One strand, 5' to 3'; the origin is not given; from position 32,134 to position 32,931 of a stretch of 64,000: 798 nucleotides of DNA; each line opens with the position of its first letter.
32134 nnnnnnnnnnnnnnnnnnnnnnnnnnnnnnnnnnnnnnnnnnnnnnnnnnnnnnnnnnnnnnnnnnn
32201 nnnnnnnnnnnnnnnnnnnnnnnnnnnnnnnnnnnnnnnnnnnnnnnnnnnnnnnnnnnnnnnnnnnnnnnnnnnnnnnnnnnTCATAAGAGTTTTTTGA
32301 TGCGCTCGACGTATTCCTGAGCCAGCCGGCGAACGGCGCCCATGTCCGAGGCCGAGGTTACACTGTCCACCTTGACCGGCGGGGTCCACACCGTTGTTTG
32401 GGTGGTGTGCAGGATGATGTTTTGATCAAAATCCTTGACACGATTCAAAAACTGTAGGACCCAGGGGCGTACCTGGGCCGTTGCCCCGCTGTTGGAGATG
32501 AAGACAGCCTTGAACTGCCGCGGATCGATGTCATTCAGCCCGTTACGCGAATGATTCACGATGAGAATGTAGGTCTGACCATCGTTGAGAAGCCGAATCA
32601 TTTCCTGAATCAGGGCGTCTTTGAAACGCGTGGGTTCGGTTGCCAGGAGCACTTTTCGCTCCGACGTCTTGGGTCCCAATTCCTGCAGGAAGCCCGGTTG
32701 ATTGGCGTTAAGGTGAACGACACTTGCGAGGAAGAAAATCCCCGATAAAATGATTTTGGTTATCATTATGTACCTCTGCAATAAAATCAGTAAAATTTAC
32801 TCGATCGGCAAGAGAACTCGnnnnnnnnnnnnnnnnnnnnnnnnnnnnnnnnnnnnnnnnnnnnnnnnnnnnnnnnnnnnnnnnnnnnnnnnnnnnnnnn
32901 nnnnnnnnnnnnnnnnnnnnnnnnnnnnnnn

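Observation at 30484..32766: Three-gene operon of a secreted protein, a complete NOX-type bis-haem flavocytochrome and a YkgJ-type Cys-cluster protein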

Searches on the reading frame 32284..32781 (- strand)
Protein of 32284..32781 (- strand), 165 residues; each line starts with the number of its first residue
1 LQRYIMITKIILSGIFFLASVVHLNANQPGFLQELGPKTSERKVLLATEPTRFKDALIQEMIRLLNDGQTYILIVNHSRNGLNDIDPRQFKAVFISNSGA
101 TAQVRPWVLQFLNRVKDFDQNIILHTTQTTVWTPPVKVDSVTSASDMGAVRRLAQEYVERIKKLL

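Call 3: search_protein_families(library=pfam, proteins=[window:32284-32781:-], max_evalue=0.01)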
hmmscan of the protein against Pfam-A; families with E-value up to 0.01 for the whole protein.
window:32284-32781:- (165 aa): 0 families

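Call 5: search_protein_families(library=ncbifam, proteins=[window:32284-32766:-], max_evalue=0.1)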
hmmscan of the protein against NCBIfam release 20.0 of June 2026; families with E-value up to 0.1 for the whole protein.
window:32284-32766:- (160 aa): 1 family
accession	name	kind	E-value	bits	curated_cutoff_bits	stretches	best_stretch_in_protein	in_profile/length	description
NF000169.2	ABCF_Sal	exception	0.016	13.9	725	1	34-80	146-193/542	Sal family ABC-F type ribosomal protection protein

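Call 8: find_homologous_proteins(query=window:32284-32766:-, max_evalue=0.001)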
Query window:32284-32766:- (160 aa): 9 proteins with E <= 0.001 among 24 candidates.
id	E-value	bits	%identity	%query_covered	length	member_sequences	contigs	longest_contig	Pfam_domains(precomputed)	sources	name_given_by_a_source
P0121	1.6e-98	345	100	100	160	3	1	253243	-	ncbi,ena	-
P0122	8.4e-78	277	82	98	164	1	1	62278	-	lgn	-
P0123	4.7e-66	239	74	88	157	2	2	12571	-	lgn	-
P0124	2.5e-65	237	68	100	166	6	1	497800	-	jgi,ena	jgi:hypothetical protein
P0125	3.9e-59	217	65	95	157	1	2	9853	-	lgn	-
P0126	4.4e-52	194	60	94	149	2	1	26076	-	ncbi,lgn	-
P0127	3.3e-49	185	58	98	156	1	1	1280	-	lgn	-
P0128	5.2e-35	139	48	94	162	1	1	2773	-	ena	-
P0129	6.4e-32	128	50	84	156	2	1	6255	-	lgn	-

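Call 11: find_encoding_contigs(protein=P0124, flank=6000, max_places=3)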
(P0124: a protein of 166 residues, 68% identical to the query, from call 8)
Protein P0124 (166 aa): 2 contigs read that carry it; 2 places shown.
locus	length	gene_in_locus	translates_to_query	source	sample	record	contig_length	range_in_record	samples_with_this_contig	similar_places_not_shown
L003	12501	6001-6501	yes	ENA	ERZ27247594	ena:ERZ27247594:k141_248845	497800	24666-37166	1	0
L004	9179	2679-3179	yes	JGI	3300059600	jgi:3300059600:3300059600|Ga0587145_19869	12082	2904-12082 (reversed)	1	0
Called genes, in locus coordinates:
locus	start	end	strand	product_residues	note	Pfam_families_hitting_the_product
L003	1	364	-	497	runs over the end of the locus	PF13624:SurA_N_3 (weak), PF13623:SurA_N_2 (faint), PF13145:Rotamase_2 (faint), PF00639:Rotamase, PF13616:Rotamase_3 (weak), PF27392:TP_0929_3rd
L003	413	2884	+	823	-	PF12894:ANAPC4_WD40 (faint), PF00400:WD40 (faint), PF23381:Beta-prop_IFT122_1st (faint), PF24807:WD40_CDC20-Fz (weak), PF25173:Beta-prop_WDR3_1st (weak), PF25174:Beta-prop_THOC3 (weak), PF25175:Beta-prop_WDR5 (weak), PF25174:Beta-prop_THOC3 (weak), +8 more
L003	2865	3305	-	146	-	-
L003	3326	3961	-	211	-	PF02190:LON_substr_bdg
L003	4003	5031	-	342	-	-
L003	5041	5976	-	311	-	PF00929:RNase_T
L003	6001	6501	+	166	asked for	-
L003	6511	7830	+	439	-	PF08022:FAD_binding_8 (weak), PF00175:NAD_binding_1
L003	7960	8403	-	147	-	PF12796:Ank_2, PF13857:Ank_5 (faint), PF00023:Ank (faint), PF13606:Ank_3 (faint), PF12796:Ank_2, PF13637:Ank_4 (weak)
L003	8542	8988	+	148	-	PF03692:CxxCxxCC (weak)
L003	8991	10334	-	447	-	PF10396:TrmE_N, PF12631:MnmE_helical, PF02421:FeoB_N, PF01926:MMR_HSR1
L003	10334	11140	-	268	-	PF00702:Hydrolase (weak), PF08282:Hydrolase_3, PF05116:S6PP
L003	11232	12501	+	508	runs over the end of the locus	PF13541:ChlI, PF01078:Mg_chelatase, PF07728:AAA_5, PF13335:Mg_chelatase_C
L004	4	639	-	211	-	PF02190:LON_substr_bdg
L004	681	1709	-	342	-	-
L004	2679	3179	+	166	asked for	-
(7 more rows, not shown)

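Call 16: list_cluster_members(proteins=[window:32284-32766:-, window:30950-32287:-, window:30484-30933:-, P0006, P0020, P0126])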
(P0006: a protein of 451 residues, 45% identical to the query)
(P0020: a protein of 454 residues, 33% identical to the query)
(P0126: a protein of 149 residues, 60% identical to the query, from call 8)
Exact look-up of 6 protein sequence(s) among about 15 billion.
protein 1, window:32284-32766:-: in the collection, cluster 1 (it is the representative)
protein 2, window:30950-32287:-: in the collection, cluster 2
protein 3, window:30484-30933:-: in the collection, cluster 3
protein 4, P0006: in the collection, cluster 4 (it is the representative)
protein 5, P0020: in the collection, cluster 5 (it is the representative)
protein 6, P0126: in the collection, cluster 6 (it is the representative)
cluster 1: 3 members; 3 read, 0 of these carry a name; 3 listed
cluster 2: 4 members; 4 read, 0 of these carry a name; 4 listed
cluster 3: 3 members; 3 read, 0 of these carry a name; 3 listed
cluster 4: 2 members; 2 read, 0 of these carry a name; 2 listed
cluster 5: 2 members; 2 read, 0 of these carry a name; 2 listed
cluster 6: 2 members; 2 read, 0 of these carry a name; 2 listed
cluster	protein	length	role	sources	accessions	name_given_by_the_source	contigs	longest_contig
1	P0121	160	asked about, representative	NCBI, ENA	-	-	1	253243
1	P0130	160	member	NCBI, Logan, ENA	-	-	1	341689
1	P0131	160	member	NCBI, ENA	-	-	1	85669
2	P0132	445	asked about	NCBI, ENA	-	-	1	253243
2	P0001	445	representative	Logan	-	-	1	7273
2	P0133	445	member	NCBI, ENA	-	-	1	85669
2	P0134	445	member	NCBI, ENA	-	-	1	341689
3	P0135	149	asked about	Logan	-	-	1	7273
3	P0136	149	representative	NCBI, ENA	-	-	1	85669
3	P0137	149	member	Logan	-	-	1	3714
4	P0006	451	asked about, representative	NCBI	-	-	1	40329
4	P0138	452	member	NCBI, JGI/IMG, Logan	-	-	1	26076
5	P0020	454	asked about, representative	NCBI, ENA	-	-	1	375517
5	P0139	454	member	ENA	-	-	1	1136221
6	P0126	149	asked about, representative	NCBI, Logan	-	-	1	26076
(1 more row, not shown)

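Call 24: find_related_loci(query=A1, collection=genome_contigs, flank=6000)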
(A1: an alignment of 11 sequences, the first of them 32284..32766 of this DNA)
Query A1 (160 aa) in genome_contigs; peptide patterns used: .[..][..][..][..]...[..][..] (x = any residue, [..] = any of these).
12 stretches matched a pattern; 9 encode a relative of the query (tblastn E <= 1e-3); 9 distinct loci.
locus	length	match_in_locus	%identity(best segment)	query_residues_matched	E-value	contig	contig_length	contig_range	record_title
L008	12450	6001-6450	60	11-160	6e-61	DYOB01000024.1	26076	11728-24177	MAG TPA_asm: Borreliella garinii isolate SulCav_GS09_5_48_83 SulCav_GS09_5_2911_length_26076_cov_41_356328, whole genome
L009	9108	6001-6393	50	28-158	6e-43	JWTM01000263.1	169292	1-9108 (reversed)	Candidatus Marispirochaeta associata strain JC231 contig261, whole genome shotgun sequence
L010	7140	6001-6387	50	31-159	1e-39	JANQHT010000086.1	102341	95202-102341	MAG: Spirochaetales bacterium isolate PL24a_bin.20 k99_1021968, whole genome shotgun sequence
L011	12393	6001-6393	49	11-140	9e-36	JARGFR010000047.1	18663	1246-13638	MAG: Spirochaetaceae bacterium isolate C14-11 NODE_47_length_18663_cov_4.080760, whole genome shotgun sequence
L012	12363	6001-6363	50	39-159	4e-35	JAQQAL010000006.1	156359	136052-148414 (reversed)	MAG: Candidiatus Thalassospirochaeta sargassi isolate JB008 k141_118166, whole genome shotgun sequence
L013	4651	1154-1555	48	25-156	6e-34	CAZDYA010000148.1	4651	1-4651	MAG TPA_asm: uncultured Spirochaeta sp. isolate binchicken_co236_58 genome assembly, contig: NODE_6494_length_4651_cov_4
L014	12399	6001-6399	38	19-154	5e-25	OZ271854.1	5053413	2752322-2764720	MAG: Alkalispirochaeta sp. isolate f9219233-0a3a-470e-a864-7b431a34df26 genome assembly, chromosome: 1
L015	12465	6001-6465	33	1-158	3e-24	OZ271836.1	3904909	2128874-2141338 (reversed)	MAG: Alkalispirochaeta sp. isolate 2b52b25b-b167-4c55-8f62-08d4b698aa70 genome assembly, chromosome: 1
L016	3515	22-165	56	115-160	1e-11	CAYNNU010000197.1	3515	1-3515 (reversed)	MAG TPA_asm: uncultured Spirochaeta sp. isolate binchicken_co56_55 genome assembly, contig: NODE_11145_length_3515_cov_6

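Call 26: predict_structure(alignment_id=A2)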
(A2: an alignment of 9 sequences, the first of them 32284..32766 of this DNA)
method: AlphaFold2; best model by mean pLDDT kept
length: 160 residues; sequences in the alignment: 9
mean_pLDDT: 80.6   pTM: 0.75
mean pLDDT of the five models: 80.6, 80.1, 79.3, 77.3, 77.2
residues with pLDDT >= 90: 59; 70-90: 57; 50-70: 44; < 50: 0
segments of 3 or more residues with pLDDT < 50: none
pLDDT, mean of each block of 10 residues (from residue 1): 60 57 75 94 89 96 95 87 89 72 80 80 64 69 90 93
secondary structure, 60 per line:
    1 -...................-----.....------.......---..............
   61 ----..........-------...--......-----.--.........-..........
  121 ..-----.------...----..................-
elements in order: H2-20 E26-30 E37-43 H47-60 E65-71 E87-92 H101-109 H111-116 E117-122 E135-137 H142-159

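Call 31: search_protein_representatives(alignment_id=A2)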
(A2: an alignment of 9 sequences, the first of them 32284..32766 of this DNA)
Query: 9 sequences, 158 profile positions. Proteins with E-value up to 0.001 (for the whole library): 573; up to 1e-10: 176; up to 1e-30: 28. The best 150 are listed.
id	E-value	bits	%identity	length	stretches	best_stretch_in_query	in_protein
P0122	3.2e-77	273.9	-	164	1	4-158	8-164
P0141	3.0e-57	209.0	-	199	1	1-158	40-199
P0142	4.3e-51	189.0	-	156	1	21-157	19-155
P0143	1.1e-48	181.2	-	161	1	1-158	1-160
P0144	8.4e-44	165.3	-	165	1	4-158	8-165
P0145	2.7e-43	163.7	-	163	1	2-155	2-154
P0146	2.9e-42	160.3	-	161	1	5-157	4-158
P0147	1.8e-40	154.5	-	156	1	30-157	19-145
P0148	6.0e-40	152.8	-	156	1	3-156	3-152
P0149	2.2e-39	150.9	-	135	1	3-128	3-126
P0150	1.4e-38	148.3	-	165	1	10-156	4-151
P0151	1.4e-37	145.1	-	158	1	5-156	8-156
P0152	5.3e-37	143.2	-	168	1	19-156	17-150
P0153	8.7e-37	142.5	-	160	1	9-157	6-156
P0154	2.1e-36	141.2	-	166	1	21-156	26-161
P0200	5.3e-19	84.7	-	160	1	7-156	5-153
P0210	2.0e-17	79.6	-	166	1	7-157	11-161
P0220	2.8e-16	75.9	-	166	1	5-155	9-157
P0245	1.7e-13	66.8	-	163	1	6-156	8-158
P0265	1.2e-12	64.0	-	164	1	5-156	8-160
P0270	2.8e-12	62.8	-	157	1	14-156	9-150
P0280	7.8e-12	61.4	-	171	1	25-152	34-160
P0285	1.8e-11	60.2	-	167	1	6-154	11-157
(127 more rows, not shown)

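Call 42: find_homologous_proteins(query=A3, max_evalue=0.00001)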
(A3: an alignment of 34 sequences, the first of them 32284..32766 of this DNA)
Query A3 (34 sequences) (160 aa, profile of the alignment): 31 proteins with E <= 0.00001 among 3139 candidates.
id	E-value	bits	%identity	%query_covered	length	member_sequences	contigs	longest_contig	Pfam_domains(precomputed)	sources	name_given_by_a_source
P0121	1.3e-45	173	100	100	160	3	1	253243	-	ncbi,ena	-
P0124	2.2e-44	169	68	100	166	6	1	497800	-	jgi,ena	jgi:hypothetical protein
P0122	2.4e-43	165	82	98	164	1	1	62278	-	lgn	-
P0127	5.4e-43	164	58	98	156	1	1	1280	-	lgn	-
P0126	1.1e-42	163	60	94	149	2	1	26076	-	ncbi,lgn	-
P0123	1.7e-42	163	74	88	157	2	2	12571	-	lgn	-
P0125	3.6e-42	162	65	95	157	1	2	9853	-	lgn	-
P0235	1.7e-40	156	-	-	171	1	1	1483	-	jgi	jgi:hypothetical protein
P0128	2.5e-40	156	48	94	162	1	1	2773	-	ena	-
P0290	5.1e-40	155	28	98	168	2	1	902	-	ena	-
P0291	2.2e-39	153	43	84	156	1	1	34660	-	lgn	-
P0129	4.7e-39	151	50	84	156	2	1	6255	-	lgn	-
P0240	6.2e-39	151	22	83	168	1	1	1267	-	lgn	-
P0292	1.1e-37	147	26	95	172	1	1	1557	-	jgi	jgi:hypothetical protein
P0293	1.5e-37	147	26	95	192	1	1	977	-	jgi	jgi:hypothetical protein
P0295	4.8e-37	145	23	63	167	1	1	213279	-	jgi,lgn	jgi:hypothetical protein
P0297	3.0e-34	136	27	94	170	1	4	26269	-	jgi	jgi:menaquinone-dependent protoporphyrinogen IX oxidase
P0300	5.7e-33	132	26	94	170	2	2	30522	-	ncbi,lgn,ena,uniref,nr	ncbi:hypothetical protein AMJ52_03460 [candidate division TA06 bacterium DG_78]|uniref:Flavodoxin-li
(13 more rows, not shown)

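Call 43: find_encoding_contigs(protein=P0295, flank=5000, max_places=2)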
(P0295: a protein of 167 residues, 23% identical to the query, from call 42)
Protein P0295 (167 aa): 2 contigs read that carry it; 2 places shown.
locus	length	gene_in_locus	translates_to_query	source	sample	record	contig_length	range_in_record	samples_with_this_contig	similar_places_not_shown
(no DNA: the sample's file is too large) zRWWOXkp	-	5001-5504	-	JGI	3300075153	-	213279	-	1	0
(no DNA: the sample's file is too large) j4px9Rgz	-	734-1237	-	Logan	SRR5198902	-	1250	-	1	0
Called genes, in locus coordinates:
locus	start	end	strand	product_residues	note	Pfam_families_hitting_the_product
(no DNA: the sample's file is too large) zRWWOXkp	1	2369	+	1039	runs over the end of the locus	PF00082:Peptidase_S8, PF18998:Flg_new_2, PF03174:CHB_HEX_C (faint), PF13290:CHB_HEX_C_1, PF13287:Fn3_assoc, PF13290:CHB_HEX_C_1, PF13287:Fn3_assoc, PF13290:CHB_HEX_C_1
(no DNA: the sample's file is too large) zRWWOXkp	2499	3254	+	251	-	PF00497:SBP_bac_3, PF10613:Lig_chan-Glu_bd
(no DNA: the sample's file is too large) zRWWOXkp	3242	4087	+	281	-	PF00528:BPD_transp_1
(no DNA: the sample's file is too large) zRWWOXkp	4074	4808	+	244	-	PF02463:SMC_N (weak), PF13175:AAA_15 (faint), PF09818:ABC_ATPase (faint), PF00005:ABC_tran, PF13304:AAA_21 (weak)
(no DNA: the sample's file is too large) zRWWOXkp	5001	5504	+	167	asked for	-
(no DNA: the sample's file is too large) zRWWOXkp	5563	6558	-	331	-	PF01966:HD, PF13487:HD_5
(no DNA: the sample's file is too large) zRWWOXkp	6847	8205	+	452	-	PF00309:Sigma54_AID (weak), PF04963:Sigma54_CBD, PF04552:Sigma54_DBD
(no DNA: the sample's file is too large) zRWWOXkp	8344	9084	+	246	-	PF02482:Ribosomal_S30AE, PF16321:Ribosom_S30AE_C (faint)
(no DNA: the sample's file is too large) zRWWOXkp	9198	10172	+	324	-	PF02603:Hpr_kinase_N, PF07475:Hpr_kinase_C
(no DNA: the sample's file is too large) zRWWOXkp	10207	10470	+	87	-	PF00381:PTS-HPr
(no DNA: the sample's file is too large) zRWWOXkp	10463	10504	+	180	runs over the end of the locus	-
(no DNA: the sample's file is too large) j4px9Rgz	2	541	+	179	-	?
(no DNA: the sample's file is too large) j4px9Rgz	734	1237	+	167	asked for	-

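Call 44: find_encoding_contigs(protein=P0297, flank=5000, max_places=3)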
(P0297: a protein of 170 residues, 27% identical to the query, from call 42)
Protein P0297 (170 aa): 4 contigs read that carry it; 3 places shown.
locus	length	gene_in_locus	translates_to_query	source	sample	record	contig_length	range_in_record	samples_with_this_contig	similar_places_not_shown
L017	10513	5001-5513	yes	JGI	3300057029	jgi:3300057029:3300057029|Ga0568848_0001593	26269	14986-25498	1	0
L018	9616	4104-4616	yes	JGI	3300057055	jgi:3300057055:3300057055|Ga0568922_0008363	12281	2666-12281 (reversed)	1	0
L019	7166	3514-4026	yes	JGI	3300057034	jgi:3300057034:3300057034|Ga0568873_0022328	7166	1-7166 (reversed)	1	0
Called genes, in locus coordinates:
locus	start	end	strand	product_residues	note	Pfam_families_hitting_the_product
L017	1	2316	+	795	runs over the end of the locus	PF01433:Peptidase_M1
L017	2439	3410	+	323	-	PF08241:Methyltransf_11, PF13649:Methyltransf_25 (weak), PF13847:Methyltransf_31 (weak)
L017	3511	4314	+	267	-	PF06283:ThuA (faint), PF09825:BPL_N, PF07685:GATase_3 (faint)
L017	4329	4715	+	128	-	-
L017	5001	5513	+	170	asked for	-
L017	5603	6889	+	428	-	PF12796:Ank_2, PF13637:Ank_4, PF00023:Ank (weak), PF13637:Ank_4, PF13857:Ank_5, PF12796:Ank_2, PF13637:Ank_4, PF12796:Ank_2, +6 more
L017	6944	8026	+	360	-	PF13187:Fer4_9 (weak), PF13237:Fer4_10 (weak), PF14697:Fer4_21, PF00037:Fer4 (weak), PF12837:Fer4_6 (weak)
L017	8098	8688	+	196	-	PF01596:Methyltransf_3, PF13578:Methyltransf_24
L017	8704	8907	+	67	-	-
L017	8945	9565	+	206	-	-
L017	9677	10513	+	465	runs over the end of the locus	PF01554:MatE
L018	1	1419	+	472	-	?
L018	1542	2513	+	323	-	PF08241:Methyltransf_11, PF13649:Methyltransf_25 (weak), PF13847:Methyltransf_31 (weak)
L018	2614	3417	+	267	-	PF06283:ThuA (faint), PF09825:BPL_N, PF07685:GATase_3 (faint)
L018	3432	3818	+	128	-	-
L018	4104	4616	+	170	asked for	-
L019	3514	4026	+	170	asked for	-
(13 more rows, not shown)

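Call 45: find_encoding_contigs(protein=P0300, flank=5000, max_places=2)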
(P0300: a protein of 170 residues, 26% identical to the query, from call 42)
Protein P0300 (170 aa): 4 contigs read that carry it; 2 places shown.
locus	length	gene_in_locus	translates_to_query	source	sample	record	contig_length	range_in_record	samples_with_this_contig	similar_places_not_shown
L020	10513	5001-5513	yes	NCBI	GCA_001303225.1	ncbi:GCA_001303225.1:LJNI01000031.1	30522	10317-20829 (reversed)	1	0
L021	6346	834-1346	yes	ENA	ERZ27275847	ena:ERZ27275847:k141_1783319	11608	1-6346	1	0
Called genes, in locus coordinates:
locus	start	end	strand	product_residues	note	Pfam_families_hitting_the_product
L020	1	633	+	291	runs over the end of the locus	PF04055:Radical_SAM (weak)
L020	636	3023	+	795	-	PF01433:Peptidase_M1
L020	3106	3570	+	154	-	-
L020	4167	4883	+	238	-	PF06283:ThuA (weak), PF09825:BPL_N, PF07685:GATase_3 (weak)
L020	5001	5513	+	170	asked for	-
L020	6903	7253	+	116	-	PF20114:DUF6504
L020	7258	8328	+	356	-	PF13237:Fer4_10 (faint), PF00037:Fer4 (weak), PF12837:Fer4_6 (faint), PF13187:Fer4_9 (weak), PF14697:Fer4_21, PF00037:Fer4 (weak)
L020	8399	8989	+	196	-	PF01596:Methyltransf_3, PF13578:Methyltransf_24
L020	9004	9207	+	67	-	-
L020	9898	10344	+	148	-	PF08327:AHSA1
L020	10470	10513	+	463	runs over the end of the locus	PF01554:MatE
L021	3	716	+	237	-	?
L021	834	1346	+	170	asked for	-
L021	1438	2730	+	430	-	PF12796:Ank_2, PF12796:Ank_2, PF12796:Ank_2, PF13637:Ank_4, PF13857:Ank_5, PF00023:Ank, PF12796:Ank_2, PF13637:Ank_4, +10 more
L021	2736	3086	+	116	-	PF20114:DUF6504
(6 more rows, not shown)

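Call 50: search_protein_families(library=pfam, alignment_id=A3, max_evalue=1)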
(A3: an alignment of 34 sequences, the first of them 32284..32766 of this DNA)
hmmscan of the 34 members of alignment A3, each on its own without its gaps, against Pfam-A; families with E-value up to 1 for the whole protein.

A. member 1, window:32284-32766:- (160 aa): 0 families

B. families by the number of members that match (of 34 scanned): 40 families (the first 25 are shown)
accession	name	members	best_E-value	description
PF12724.12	Flavodoxin_5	11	1.9e-07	Flavodoxin domain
PF06531.16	DUF1108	2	0.022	Protein of unknown function (DUF1108)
PF13481.12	AAA_25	2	0.03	AAA domain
PF21407.2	SduA_N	2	0.031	Shedu protein SduA, N-terminal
PF10029.15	DUF2271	2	0.054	Predicted periplasmic protein (DUF2271)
PF21857.2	DUF6913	1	0.0007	Family of unknown function (DUF6913)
PF20212.3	DUF6572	1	0.0065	Family of unknown function (DUF6572)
PF09547.16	SpoIVA_ATPase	1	0.012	Stage IV sporulation protein A, ATPase domain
PF16702.10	DUF5063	1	0.03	Domain of unknown function (DUF5063)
PF15711.10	ILEI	1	0.03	Interleukin-like EMT inducer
PF12038.13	QTMAN_N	1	0.041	tRNA-queuosine alpha-mannosyltransferase N-terminal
PF04571.19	Lipin_N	1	0.049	lipin, N-terminal conserved region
PF01078.27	Mg_chelatase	1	0.05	Magnesium chelatase, subunit ChlI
PF05452.16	Clavanin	1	0.053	Clavanin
PF22953.2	SpnB_Rossmann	1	0.056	Polyketide synthase extender module SpnB, Rossmann fold domain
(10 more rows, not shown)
